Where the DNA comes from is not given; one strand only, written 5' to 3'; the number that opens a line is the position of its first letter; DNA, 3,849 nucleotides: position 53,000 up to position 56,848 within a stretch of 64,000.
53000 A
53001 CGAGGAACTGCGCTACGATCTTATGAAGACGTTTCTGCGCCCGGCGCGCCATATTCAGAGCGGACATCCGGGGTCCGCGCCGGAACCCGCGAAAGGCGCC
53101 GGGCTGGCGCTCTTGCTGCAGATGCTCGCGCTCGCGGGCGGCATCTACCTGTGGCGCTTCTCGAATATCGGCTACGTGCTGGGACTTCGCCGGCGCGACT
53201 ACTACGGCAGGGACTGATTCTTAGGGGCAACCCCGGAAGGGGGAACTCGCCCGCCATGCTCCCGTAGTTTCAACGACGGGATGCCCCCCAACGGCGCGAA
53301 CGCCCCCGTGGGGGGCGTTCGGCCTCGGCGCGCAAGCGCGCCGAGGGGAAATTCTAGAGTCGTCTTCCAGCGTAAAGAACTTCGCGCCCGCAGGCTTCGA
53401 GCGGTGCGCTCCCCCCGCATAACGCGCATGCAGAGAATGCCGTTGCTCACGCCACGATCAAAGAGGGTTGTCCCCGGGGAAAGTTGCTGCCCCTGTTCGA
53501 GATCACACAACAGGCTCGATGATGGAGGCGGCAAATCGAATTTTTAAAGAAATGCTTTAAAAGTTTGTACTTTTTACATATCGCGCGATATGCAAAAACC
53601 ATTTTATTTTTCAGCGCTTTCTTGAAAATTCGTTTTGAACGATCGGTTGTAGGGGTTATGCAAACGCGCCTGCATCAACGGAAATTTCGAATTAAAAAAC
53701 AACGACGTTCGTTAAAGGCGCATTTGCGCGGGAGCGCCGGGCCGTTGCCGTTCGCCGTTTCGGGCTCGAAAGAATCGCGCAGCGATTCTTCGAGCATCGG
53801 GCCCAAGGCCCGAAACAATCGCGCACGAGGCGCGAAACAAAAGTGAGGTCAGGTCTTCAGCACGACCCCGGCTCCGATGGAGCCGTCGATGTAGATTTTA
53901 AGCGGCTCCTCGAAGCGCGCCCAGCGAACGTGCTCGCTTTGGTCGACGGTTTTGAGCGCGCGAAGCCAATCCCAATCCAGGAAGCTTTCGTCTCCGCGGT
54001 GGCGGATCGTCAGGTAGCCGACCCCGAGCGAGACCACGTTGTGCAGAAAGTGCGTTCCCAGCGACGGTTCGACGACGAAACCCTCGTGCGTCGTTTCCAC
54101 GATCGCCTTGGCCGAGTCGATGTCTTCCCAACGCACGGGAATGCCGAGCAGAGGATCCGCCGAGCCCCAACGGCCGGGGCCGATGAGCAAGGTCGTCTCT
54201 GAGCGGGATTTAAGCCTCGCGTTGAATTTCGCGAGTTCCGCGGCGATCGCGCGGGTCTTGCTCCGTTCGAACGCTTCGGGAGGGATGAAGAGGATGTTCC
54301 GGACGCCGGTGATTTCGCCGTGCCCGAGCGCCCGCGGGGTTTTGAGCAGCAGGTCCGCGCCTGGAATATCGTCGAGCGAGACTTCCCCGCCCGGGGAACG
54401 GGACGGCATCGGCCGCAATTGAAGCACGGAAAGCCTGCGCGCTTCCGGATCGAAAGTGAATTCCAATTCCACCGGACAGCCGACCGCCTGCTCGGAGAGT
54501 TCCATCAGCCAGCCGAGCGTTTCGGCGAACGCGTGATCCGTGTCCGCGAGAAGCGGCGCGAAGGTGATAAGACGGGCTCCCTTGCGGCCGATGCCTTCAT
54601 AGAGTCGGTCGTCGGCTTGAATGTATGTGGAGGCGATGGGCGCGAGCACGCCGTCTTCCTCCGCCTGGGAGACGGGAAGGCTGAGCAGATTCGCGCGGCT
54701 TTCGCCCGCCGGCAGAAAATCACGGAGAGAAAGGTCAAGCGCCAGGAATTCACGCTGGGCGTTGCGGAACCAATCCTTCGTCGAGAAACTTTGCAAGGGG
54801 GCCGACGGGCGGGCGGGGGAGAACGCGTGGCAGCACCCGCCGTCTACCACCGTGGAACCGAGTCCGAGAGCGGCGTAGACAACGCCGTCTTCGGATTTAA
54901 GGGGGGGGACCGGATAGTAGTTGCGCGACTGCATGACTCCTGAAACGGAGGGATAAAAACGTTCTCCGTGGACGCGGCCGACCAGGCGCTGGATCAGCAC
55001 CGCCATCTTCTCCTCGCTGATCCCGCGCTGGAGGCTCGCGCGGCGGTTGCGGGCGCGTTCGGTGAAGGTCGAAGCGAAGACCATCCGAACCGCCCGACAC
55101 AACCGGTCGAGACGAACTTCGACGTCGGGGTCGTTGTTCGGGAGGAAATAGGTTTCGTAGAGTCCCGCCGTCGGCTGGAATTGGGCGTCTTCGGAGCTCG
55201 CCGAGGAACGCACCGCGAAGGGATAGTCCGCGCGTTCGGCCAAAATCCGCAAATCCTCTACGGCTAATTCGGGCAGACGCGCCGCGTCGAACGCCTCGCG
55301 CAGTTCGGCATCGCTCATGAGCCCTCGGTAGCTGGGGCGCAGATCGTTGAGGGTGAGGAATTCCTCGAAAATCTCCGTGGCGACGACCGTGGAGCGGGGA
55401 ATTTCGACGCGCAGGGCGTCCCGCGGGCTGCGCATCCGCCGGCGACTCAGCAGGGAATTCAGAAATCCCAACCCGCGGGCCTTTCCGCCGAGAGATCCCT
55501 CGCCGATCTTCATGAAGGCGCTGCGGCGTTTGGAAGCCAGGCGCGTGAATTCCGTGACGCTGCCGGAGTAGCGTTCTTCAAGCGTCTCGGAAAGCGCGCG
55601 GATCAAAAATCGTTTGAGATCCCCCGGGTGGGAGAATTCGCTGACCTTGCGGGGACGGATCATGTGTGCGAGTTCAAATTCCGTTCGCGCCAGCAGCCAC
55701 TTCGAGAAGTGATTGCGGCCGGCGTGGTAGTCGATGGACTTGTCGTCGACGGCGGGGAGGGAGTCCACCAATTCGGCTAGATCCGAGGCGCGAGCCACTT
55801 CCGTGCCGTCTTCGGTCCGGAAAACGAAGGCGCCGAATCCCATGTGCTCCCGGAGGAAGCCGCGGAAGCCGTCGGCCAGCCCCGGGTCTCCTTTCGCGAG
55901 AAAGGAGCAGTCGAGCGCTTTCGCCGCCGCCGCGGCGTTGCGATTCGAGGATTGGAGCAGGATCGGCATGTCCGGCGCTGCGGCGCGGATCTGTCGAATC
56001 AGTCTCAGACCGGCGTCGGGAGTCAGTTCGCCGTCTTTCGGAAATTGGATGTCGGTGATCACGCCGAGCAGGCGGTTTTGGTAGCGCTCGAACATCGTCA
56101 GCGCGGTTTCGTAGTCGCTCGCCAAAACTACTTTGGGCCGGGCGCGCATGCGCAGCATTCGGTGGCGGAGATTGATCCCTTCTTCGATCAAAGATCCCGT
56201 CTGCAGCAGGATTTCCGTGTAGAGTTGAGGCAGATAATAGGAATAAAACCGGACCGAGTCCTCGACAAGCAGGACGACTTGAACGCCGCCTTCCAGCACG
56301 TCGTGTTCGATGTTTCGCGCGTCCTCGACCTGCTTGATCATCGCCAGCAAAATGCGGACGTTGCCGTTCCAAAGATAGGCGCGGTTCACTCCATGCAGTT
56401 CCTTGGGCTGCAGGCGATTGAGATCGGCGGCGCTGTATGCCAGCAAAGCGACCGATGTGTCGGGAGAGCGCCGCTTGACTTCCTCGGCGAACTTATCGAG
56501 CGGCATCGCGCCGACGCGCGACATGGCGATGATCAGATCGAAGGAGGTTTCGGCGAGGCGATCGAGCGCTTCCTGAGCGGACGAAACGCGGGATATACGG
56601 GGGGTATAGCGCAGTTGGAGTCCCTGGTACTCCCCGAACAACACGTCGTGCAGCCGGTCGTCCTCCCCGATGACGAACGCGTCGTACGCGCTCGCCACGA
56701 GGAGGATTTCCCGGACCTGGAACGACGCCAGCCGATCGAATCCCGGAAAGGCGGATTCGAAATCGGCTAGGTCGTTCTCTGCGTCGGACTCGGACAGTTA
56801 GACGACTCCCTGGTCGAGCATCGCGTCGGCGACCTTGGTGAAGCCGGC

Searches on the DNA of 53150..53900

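Call 68: search_rna_families(source=window, start=53150, end=53900, threshold=evalue, max_evalue=1)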
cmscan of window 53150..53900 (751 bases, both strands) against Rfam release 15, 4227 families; matches with E-value up to 1: 3.
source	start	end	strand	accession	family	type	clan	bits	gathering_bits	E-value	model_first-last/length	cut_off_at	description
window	53157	53348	-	RF02603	BASRCII26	Gene; sRNA;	-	20.5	218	0.0089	1-190/190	no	Brucella sRNA CII26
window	53298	53395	+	RF02692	BTH_s39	Gene; sRNA;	-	18.8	77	0.11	11-114/130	no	Burkholderia sRNA 39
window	53532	53637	+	RF00551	bicoid_3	Cis-reg;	-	14.4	91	0.61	1-552/552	no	Bicoid 3'-UTR regulatory element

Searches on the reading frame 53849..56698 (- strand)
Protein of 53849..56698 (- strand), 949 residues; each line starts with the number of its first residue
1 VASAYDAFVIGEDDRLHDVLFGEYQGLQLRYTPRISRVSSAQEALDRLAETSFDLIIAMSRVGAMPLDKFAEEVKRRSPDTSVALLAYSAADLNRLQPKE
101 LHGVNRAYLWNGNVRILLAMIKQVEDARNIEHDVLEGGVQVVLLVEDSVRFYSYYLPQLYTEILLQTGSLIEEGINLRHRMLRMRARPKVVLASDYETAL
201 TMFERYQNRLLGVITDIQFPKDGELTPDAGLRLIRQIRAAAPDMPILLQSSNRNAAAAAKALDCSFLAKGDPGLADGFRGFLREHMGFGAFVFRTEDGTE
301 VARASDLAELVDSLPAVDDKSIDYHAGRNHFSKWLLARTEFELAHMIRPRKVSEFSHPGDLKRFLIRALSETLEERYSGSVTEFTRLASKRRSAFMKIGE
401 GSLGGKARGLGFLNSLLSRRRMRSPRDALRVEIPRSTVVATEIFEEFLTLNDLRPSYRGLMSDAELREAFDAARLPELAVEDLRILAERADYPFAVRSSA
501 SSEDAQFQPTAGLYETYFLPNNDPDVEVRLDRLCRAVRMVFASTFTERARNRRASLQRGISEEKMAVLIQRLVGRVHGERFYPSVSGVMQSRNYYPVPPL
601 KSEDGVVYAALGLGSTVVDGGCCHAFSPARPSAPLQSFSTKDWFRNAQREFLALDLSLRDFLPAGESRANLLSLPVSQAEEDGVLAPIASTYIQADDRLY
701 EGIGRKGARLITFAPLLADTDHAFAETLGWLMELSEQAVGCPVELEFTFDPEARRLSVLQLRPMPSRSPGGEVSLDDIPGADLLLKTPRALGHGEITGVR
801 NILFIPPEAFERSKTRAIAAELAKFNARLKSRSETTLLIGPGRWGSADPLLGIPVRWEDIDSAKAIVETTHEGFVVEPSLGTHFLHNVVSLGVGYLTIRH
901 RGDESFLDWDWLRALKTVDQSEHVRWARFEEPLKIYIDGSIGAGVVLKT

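Call 13: search_protein_families(library=pfam, proteins=[window:53849-56698:-], max_evalue=0.01)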
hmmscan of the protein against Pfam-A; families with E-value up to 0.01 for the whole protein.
window:53849-56698:- (949 aa): 2 families
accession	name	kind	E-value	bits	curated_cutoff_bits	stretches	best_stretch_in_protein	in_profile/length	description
PF01326.24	PPDK_N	-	1.7e-34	120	27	1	402-767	3-312/328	Pyruvate phosphate dikinase, AMP/ATP-binding domain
PF00072.30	Response_reg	-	1.9e-07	31.6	30.2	1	179-264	15-91/111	Response regulator receiver domain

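Call 25: find_encoding_contigs(protein=window:53849-56698:-, flank=10000, max_places=10)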
Protein window:53849-56698:- (949 aa): 21 contigs read that carry it; 5 places shown.
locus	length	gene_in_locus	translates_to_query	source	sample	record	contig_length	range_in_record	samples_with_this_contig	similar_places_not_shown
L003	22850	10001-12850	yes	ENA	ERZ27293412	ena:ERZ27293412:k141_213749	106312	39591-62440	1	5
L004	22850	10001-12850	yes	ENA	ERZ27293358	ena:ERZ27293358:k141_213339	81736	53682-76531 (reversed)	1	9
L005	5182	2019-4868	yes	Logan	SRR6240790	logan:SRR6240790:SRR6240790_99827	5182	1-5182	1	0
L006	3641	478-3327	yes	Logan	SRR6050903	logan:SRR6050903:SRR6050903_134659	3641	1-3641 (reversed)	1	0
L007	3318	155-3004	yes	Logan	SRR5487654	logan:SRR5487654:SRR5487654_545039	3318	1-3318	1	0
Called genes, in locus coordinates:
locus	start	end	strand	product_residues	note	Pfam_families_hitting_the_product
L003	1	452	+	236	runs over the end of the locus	PF01113:DapB_N, PF05173:DapB_C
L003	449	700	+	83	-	-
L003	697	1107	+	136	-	PF01288:HPPK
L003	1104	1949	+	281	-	PF02548:Pantoate_transf, PF13714:PEP_mutase (faint)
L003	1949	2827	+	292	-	PF00561:Abhydrolase_1 (weak), PF12146:Hydrolase_4, PF00326:Peptidase_S9 (weak)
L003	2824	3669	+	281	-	PF02569:Pantoate_ligase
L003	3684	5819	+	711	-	-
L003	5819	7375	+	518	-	PF13180:PDZ_2 (weak), PF14685:PDZ_Tricorn (faint), PF17820:PDZ_6, PF00595:PDZ (weak), PF17820:PDZ_6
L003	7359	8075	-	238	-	PF21033:RMD1-3, PF13428:TPR_14 (faint), PF14559:TPR_19 (faint), PF13414:TPR_11 (faint), PF13431:TPR_17 (faint), PF13432:TPR_16 (faint), PF16811:TAtT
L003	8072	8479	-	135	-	PF13380:CoA_binding_2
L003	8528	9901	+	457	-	PF02812:ELFV_dehydrog_N, PF00208:ELFV_dehydrog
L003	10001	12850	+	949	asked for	PF00072:Response_reg (faint), PF01326:PPDK_N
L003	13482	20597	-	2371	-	-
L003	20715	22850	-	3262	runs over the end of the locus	PF04851:ResIII (faint)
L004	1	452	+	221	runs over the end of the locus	PF01113:DapB_N, PF05173:DapB_C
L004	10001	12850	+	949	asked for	PF00072:Response_reg (faint), PF01326:PPDK_N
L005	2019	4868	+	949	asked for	PF00072:Response_reg (faint), PF01326:PPDK_N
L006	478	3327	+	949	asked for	PF00072:Response_reg (faint), PF01326:PPDK_N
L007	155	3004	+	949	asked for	PF00072:Response_reg (faint), PF01326:PPDK_N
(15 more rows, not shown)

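Call 27: find_homologous_proteins(query=window:53849-56698:-, max_evalue=1e-30)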
Query window:53849-56698:- (949 aa): 5092 proteins with E <= 1e-30 among 8000 candidates; the best 120 are listed.
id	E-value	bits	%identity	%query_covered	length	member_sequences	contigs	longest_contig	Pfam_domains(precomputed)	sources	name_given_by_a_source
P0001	0.0e+0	2123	100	100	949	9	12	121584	PF01326.25,PF00072.31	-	-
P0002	0.0e+0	1581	78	94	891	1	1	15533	PF01326.25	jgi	jgi:hypothetical protein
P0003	5.8e-298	1009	49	100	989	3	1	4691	PF01326.25,PF00072.31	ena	-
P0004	5.1e-294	996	49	100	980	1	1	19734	PF01326.25,PF00072.31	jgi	-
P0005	8.0e-294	995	49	100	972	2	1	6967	PF01326.25,PF00072.31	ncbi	ncbi:MAG: PEP/pyruvate-binding domain-containing protein, partial [Elusimicrobiota bacterium]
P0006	8.6e-284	962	47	100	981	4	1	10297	PF01326.25,PF00072.31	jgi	-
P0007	7.4e-281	952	47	100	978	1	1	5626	PF01326.25,PF00072.31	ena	-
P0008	9.4e-281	952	46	100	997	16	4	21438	PF01326.25,PF00072.31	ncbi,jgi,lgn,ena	ncbi:MAG: PEP/pyruvate-binding domain-containing protein [Acidobacteriota bacterium]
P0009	1.5e-280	951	50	94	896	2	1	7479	PF01326.25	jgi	jgi:hypothetical protein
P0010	5.4e-280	950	47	100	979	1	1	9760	PF01326.25,PF00072.31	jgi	-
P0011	3.5e-279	947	46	100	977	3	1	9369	PF01326.25,PF00072.31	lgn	-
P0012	7.3e-279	946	47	100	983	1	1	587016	PF01326.25,PF00072.31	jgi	jgi:hypothetical protein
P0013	1.0e-278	945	47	100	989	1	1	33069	PF01326.25,PF00072.31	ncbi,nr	ncbi:MAG: histidine kinase [Elusimicrobia bacterium]|nr:histidine kinase [Elusimicrobiota bacterium]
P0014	2.9e-277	941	48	100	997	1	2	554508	PF01326.25,PF00072.31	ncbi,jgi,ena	ncbi:MAG: PEP/pyruvate-binding domain-containing protein [Elusimicrobiota bacterium]|jgi:CheY-like c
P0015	2.5e-275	934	46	100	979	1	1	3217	PF01326.25,PF00072.31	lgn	-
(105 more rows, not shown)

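Call 28: find_encoding_contigs(protein=P0002, flank=10000, max_places=6)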
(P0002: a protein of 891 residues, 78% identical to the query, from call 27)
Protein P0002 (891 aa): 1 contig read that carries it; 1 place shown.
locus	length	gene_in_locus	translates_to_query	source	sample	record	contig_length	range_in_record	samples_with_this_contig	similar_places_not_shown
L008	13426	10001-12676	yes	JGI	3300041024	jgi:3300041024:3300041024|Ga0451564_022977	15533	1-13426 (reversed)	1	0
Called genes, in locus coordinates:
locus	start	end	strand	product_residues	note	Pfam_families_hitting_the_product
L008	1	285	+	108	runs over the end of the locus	-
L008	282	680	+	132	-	PF01288:HPPK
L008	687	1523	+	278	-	PF02548:Pantoate_transf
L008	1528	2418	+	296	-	PF02129:Peptidase_S15 (faint), PF12146:Hydrolase_4, PF00561:Abhydrolase_1 (weak), PF12697:Abhydrolase_6 (weak), PF00326:Peptidase_S9 (weak)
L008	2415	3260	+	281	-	PF02569:Pantoate_ligase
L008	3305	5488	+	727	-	-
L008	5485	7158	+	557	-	PF00595:PDZ (faint), PF13180:PDZ_2 (faint), PF17820:PDZ_6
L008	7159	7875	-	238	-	PF21033:RMD1-3, PF13428:TPR_14 (faint), PF13432:TPR_16 (faint), PF14561:TPR_20 (faint), PF13414:TPR_11 (faint), PF13431:TPR_17 (faint), PF16811:TAtT (weak), PF14559:TPR_19 (weak), +1 more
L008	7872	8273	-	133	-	PF13380:CoA_binding_2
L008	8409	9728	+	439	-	PF02812:ELFV_dehydrog_N, PF00208:ELFV_dehydrog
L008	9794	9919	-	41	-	-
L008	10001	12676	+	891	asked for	PF01326:PPDK_N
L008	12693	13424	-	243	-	?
